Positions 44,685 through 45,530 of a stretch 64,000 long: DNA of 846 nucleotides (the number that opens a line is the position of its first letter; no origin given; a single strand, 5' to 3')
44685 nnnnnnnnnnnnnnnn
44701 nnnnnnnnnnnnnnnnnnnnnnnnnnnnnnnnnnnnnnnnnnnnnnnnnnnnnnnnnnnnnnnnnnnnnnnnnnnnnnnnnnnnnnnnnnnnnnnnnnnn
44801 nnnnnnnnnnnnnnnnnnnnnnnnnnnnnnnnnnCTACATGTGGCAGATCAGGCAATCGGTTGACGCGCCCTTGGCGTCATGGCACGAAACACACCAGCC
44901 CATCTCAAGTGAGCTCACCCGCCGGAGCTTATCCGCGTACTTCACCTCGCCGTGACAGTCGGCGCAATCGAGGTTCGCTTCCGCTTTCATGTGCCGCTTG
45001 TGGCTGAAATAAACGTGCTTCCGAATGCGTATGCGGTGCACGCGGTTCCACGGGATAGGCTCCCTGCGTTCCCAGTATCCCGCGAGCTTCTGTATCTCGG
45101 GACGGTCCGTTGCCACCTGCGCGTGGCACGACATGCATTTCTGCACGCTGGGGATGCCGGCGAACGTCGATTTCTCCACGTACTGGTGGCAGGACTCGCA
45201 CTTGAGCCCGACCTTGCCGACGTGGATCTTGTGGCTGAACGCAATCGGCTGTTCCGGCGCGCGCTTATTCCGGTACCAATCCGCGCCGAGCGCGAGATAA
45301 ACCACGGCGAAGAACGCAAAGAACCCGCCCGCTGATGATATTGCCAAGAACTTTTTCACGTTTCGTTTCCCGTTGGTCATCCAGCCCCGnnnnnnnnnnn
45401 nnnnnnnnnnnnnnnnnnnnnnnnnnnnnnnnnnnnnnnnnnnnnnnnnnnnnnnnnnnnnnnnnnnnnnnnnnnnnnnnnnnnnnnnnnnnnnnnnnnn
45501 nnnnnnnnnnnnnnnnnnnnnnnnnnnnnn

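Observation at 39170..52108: Alternative complex III without actE in its usual slot, contiguous with a caa3 oxidase operon and a novel membrane-anchored monoheme cytochrome c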

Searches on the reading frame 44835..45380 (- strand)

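Call 3: search_protein_families(library=pfam, proteins=[window:44835-45380:-], max_evalue=0.01)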
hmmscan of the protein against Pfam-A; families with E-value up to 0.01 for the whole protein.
window:44835-45380:- (181 aa): 5 families
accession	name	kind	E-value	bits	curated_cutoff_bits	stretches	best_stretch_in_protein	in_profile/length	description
PF14522.11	Cytochrome_C7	-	9.4e-15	54.6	24.8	2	123-180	1-66/67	Cytochrome c7 and related cytochrome c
PF02085.21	Cytochrom_CIII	-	3.1e-09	37.5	22.9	1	41-92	16-58/101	Class III cytochrome C family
PF14537.11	Cytochrom_c3_2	-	6.9e-07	30.1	25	2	56-143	4-78/79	Cytochrome c3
PF22113.1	Mtrc-MtrF_II-IV_dom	-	4e-05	23.7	30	1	60-170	8-131/176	Outer membrane cytochrome MtrC/MtrF-like, domains II/IV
PF09699.15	Paired_CXXCH_1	-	0.00025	21.1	20.6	0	80-96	7-23/41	Doubled CXXCH motif (Paired_CXXCH_1)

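Call 8: search_protein_families(library=ncbifam, proteins=[window:44835-45380:-], max_evalue=0.01)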
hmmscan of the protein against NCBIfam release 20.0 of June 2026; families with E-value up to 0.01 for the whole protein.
window:44835-45380:- (181 aa): 12 families
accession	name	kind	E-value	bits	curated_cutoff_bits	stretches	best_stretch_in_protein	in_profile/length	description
NF041781.1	mnquin_red_QrcA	equivalog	6.1e-27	94.3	180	1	21-180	9-173/174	menaquinone reductase multiheme cytochrome c subunit QrcA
TIGR04257.1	nanowire_3heme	domain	1.4e-10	41.2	40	2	120-180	10-74/75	c(7)-type cytochrome triheme domain-containing protein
NF045722.1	c3_cytochr_TmcA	equivalog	7e-10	38.8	114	2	118-174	39-94/125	acidic tetraheme cytochrome c3 TmcA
TIGR03507.1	decahem_SO1788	subfamily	1.2e-05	24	209.3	1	60-91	245-281/672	OmcA/MtrC family decaheme c-type cytochrome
TIGR02419.1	C4_traR_proteo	subfamily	1.3e-05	25.7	59.7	0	50-87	24-61/64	phage/conjugal plasmid C-4 type zinc finger protein, TraR family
NF047727.1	4hemeCytCCctA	equivalog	2.8e-05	24.2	180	1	51-90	32-68/109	tetraheme c-type cytochrome CctA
NF040968.1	FeS_ExtO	equivalog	8.1e-05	21.6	200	0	48-87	172-208/416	selenite/tellurite reduction operon b-type cytochrome iron-sulfur cluster-binding subunit ExtO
NF040967.1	cytc_ExtN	equivalog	8.4e-05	21.6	200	0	48-87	172-208/415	selenite/tellurite reduction operon c-type cytochrome ExtN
NF008243.0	PRK11019.1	equivalog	0.00069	20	96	0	50-94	28-72/88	DksA/TraR family C4-type zinc finger protein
TIGR03508.1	decahem_SO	subfamily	0.0029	17.1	192.2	0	79-175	34-132/258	DmsE family decaheme c-type cytochrome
NF008659.0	PRK11659.1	equivalog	0.0049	16.6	184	0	48-94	127-175/188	cytochrome c nitrite reductase pentaheme subunit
NF038038.1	cytoc_DsrJ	equivalog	0.0085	16.4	100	1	113-180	66-121/121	sulfate reduction electron transfer complex DsrMKJOP subunit DsrJ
